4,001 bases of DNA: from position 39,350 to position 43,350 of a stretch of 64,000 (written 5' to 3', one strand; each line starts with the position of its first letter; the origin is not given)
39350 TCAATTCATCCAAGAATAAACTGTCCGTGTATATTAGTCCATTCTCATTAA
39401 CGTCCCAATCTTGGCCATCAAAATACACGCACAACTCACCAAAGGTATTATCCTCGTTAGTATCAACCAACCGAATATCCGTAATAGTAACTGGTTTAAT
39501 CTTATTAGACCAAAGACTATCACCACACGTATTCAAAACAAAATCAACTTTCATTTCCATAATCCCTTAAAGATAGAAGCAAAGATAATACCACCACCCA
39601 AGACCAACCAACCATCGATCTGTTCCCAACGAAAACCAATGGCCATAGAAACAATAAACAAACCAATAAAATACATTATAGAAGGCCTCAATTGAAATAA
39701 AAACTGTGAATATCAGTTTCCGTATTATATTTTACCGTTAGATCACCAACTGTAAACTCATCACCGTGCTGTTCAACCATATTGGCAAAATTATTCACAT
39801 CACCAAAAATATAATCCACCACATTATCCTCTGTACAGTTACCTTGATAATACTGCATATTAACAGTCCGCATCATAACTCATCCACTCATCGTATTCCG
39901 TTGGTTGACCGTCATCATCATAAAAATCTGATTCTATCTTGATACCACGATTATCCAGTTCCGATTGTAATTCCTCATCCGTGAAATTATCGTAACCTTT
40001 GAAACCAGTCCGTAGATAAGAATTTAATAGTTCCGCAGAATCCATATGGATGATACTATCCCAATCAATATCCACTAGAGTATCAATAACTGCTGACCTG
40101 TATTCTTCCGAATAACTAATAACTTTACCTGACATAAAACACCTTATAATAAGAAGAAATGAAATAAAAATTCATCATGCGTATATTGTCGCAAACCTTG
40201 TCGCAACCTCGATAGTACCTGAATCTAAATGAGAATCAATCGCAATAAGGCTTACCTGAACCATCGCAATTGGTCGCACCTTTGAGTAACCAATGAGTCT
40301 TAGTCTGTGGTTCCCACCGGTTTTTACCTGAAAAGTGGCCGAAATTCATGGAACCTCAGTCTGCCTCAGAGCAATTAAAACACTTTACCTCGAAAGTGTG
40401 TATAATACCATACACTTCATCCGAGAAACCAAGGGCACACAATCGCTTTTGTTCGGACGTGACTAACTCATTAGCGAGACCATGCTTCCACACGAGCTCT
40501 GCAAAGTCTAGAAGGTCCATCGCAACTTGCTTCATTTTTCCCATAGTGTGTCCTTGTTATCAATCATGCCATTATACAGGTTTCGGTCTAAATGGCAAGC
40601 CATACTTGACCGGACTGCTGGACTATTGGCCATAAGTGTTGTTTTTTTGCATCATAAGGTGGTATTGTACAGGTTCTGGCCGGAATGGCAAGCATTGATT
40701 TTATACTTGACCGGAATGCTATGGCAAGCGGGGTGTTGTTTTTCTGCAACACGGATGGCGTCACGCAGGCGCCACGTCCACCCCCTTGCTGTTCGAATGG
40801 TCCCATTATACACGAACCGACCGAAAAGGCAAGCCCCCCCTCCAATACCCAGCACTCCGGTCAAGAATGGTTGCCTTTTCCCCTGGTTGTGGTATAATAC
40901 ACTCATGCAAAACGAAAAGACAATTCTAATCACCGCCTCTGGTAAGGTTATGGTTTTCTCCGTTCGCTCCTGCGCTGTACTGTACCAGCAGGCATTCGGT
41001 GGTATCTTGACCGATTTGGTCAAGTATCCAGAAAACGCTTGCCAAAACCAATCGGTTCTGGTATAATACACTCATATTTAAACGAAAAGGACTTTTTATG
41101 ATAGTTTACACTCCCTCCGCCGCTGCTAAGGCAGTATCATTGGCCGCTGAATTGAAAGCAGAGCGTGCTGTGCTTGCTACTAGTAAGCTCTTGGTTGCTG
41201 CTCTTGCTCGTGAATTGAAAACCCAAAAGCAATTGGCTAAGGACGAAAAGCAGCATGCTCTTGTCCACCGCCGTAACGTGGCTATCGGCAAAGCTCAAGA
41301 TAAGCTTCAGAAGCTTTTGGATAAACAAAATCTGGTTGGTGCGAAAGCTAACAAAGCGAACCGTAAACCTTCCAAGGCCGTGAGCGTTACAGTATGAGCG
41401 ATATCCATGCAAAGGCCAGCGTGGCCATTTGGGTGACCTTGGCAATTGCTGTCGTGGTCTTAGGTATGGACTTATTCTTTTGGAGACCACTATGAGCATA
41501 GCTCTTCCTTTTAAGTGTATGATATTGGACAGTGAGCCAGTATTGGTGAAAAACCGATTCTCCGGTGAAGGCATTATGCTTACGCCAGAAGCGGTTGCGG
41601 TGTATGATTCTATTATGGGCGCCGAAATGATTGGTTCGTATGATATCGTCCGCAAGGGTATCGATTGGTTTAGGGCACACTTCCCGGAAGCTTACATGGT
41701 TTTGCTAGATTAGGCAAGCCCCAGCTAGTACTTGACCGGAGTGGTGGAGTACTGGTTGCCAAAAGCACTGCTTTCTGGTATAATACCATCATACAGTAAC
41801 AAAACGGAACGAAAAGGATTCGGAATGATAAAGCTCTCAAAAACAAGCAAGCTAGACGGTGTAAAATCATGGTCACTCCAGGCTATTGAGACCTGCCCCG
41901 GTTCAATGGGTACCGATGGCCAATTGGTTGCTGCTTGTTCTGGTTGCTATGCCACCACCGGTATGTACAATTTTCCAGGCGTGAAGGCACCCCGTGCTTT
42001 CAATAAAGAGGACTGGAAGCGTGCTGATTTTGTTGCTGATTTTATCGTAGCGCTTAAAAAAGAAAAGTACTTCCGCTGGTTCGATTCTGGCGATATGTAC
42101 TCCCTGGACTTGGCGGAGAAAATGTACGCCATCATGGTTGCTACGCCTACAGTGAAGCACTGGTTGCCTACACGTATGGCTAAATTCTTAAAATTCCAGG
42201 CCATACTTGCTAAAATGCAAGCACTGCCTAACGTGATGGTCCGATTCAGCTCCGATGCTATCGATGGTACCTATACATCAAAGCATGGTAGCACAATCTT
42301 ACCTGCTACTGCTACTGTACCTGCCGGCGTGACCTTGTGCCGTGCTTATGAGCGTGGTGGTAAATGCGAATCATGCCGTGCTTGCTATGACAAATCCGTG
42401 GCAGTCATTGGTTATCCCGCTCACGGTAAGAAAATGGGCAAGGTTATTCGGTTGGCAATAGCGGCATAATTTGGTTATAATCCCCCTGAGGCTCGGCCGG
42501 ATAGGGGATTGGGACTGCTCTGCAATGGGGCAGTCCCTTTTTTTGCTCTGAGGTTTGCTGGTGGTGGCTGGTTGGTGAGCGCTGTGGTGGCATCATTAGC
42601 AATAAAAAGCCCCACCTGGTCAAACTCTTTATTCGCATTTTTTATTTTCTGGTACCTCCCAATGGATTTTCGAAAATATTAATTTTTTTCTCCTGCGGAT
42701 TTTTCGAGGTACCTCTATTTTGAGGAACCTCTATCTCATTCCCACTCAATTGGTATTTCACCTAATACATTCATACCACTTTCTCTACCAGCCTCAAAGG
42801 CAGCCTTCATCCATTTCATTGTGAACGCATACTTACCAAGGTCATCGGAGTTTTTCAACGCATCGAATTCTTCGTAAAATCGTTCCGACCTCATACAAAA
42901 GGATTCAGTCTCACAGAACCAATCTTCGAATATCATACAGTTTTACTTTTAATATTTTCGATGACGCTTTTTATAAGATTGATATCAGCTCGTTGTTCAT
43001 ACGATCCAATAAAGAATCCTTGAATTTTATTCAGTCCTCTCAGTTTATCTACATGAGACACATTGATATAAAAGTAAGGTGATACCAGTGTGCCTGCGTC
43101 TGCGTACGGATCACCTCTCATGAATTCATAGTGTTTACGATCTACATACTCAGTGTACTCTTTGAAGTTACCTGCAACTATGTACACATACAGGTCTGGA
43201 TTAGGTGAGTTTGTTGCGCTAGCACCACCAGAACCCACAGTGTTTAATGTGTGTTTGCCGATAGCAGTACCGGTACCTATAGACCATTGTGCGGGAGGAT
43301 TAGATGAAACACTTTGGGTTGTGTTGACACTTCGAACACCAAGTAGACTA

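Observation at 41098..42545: Compact rightward operon: coiled-coil protein, 33-aa TM micro-protein and 73-aa protein linked by ATGA overlaps, then a Cys-motif (possibly DUF5131-like) protein behind its own promoter and terminator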

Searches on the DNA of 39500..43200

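Call 113: search_rna_families(source=window, start=39500, end=43200, threshold=evalue, max_evalue=1)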
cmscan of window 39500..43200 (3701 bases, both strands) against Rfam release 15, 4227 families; matches with E-value up to 1: 0.
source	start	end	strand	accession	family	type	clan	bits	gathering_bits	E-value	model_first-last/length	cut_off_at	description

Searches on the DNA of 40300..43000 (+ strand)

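Call 3: search_dna_similar(query=window:40300-43000:+, collection=phages, mode=near, max_rows=25)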
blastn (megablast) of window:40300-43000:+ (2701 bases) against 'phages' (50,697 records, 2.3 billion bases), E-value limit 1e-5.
No match.

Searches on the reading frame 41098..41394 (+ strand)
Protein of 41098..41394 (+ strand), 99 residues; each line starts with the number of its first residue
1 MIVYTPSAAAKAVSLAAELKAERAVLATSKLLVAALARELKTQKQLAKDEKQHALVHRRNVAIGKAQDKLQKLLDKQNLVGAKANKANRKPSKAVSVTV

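Call 5: search_protein_families(library=pfam, proteins=[window:41098-41394:+], max_evalue=1)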
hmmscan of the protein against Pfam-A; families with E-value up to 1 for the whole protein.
window:41098-41394:+ (99 aa): 0 families

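Call 9: search_protein_families(library=phrogs, proteins=[window:41098-41394:+], max_evalue=1)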
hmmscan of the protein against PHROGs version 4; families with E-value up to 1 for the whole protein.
window:41098-41394:+ (99 aa): 0 families

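Call 23: search_protein_families(library=ncbifam, proteins=[window:41098-41394:+], max_evalue=1)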
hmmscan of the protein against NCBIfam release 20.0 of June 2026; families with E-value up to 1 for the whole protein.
window:41098-41394:+ (99 aa): 1 family
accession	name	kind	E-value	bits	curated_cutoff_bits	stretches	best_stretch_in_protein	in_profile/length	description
NF041415.1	halo_CC_star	equivalog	0.75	10.1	55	0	34-65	8-39/55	halo-CC-star protein HcsS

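Call 24: search_protein_families(library=padloc, proteins=[window:41098-41394:+], max_evalue=1)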
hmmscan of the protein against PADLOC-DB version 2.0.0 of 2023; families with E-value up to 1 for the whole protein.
window:41098-41394:+ (99 aa): 0 families

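Call 40: find_related_loci(query=A2, collection=viral_contigs, flank=3500)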
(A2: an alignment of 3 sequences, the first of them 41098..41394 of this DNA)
Query A2 (99 aa) in viral_contigs; peptide patterns used: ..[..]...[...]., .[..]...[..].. (x = any residue, [..] = any of these).
195 stretches matched a pattern; 9 encode a relative of the query (tblastn E <= 1e-3); 9 distinct loci.
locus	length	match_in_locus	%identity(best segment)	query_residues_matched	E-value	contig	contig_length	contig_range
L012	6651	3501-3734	47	14-99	2e-11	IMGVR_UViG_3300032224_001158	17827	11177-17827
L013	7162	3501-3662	54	44-96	9e-10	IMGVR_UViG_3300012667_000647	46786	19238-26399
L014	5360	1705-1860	54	46-96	4e-9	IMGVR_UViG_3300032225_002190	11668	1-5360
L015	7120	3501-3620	63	59-98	7e-9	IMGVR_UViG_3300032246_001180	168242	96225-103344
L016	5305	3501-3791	46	11-98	1e-7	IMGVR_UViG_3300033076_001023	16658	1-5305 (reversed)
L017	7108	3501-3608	61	62-96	4e-7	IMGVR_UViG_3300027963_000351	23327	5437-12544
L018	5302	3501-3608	61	62-96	4e-7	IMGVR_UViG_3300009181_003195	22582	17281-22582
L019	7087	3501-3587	70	70-98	2e-5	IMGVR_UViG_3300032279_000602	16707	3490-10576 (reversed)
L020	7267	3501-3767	51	9-95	4e-5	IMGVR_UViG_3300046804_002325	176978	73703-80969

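Call 47: search_protein_families(library=pfam, proteins=[L015:4008-4754:+, L012:5032-5721:+, L019:3992-4738:+, L015:3321-3689:+, L020:3922-4140:+, L016:4082-4300:+], max_evalue=1)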
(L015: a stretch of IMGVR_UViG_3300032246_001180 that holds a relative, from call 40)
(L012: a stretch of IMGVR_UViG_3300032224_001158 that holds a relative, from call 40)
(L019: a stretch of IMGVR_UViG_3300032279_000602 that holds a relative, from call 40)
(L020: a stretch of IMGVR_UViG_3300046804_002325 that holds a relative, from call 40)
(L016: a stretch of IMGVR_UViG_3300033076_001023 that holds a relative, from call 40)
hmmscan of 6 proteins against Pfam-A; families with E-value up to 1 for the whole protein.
L015:4008-4754:+ (249 aa): 1 family
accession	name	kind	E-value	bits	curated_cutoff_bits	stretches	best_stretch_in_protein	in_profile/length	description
PF17338.8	GP88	-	2.9e-38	132.5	24.4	1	3-239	2-227/230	Gene product 88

L012:5032-5721:+ (230 aa): 1 family
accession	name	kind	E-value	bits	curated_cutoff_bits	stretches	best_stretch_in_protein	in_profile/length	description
PF17338.8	GP88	-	3.5e-35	122.4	24.4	1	7-220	29-227/230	Gene product 88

L019:3992-4738:+ (249 aa): 1 family
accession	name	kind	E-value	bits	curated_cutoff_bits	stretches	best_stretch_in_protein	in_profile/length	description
PF17338.8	GP88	-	6.7e-38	131.3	24.4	1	3-239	2-227/230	Gene product 88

L015:3321-3689:+ (123 aa): 0 families

L020:3922-4140:+ (73 aa): 0 families

L016:4082-4300:+ (73 aa): 0 families

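Call 109: search_protein_families(library=phrogs, proteins=[L015:3321-3689:+], max_evalue=0.1)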
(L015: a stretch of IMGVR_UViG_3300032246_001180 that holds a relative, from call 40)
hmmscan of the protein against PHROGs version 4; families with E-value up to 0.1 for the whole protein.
L015:3321-3689:+ (123 aa): 1 family
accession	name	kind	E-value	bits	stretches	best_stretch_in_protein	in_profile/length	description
phrog_21715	-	unknown function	0.042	14.2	1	17-92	269-344/381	-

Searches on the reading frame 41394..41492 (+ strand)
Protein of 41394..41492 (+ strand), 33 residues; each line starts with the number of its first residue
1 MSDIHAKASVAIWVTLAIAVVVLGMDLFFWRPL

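Call 5: search_protein_families(library=pfam, proteins=[window:41394-41492:+], max_evalue=1)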
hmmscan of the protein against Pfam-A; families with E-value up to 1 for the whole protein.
window:41394-41492:+ (33 aa): 3 families
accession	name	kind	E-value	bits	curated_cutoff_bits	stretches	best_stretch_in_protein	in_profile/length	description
PF07835.17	COX4_pro_2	-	0.11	13.2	22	1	11-29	28-46/46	Bacterial aa3 type cytochrome c oxidase subunit IV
PF23529.1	Microp_apicomplexa_16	-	0.13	12.7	27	1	9-30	29-50/73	Apicomplexa microprotein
PF07552.16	Coat_X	-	0.33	11.2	27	1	2-22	34-54/58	Spore Coat Protein X and V domain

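Call 9: search_protein_families(library=phrogs, proteins=[window:41394-41492:+], max_evalue=1)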
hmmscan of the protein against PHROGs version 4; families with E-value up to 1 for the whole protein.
window:41394-41492:+ (33 aa): 1 family
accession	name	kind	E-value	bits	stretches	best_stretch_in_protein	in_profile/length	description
phrog_7689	-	unknown function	0.0051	17.9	1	4-30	21-45/48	-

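Call 23: search_protein_families(library=ncbifam, proteins=[window:41394-41492:+], max_evalue=1)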
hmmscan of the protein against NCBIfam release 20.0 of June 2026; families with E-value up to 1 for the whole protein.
window:41394-41492:+ (33 aa): 0 families

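Call 24: search_protein_families(library=padloc, proteins=[window:41394-41492:+], max_evalue=1)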
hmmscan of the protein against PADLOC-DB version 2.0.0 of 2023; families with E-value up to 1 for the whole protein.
window:41394-41492:+ (33 aa): 0 families
